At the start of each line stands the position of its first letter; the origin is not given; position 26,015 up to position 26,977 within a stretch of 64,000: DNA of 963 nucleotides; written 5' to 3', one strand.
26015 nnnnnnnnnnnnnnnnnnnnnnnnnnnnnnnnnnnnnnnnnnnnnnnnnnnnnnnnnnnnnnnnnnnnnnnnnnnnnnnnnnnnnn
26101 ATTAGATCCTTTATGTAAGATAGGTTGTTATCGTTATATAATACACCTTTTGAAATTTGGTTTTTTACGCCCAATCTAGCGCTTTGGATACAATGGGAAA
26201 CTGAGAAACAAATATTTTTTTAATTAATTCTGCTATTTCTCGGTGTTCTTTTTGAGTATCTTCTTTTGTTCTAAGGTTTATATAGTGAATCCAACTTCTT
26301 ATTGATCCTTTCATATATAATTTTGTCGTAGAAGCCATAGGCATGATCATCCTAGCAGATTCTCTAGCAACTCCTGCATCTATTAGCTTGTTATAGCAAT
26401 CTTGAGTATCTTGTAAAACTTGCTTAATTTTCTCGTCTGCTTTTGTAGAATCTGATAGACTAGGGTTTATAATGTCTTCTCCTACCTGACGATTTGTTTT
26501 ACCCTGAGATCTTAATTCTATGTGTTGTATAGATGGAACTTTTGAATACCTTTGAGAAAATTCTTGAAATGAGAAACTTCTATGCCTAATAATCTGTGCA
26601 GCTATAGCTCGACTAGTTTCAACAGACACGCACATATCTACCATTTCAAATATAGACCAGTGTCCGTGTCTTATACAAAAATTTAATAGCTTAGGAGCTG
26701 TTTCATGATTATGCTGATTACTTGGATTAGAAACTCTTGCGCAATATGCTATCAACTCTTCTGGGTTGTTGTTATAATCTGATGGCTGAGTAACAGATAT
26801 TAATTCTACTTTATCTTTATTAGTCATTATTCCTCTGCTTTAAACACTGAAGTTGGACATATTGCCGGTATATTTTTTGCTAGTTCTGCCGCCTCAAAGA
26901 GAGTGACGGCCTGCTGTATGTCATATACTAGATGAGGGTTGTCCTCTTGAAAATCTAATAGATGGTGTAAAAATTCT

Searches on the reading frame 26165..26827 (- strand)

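Call 19: search_protein_families(library=pfam, max_evalue=0.01, proteins=[window:26165-26827:-])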
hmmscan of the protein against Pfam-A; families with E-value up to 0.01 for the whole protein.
window:26165-26827:- (220 aa): 1 family
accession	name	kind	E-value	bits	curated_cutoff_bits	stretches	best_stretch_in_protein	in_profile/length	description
PF02511.20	Thy1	-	3e-51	174.4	24.8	1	17-211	4-190/191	Thymidylate synthase complementing protein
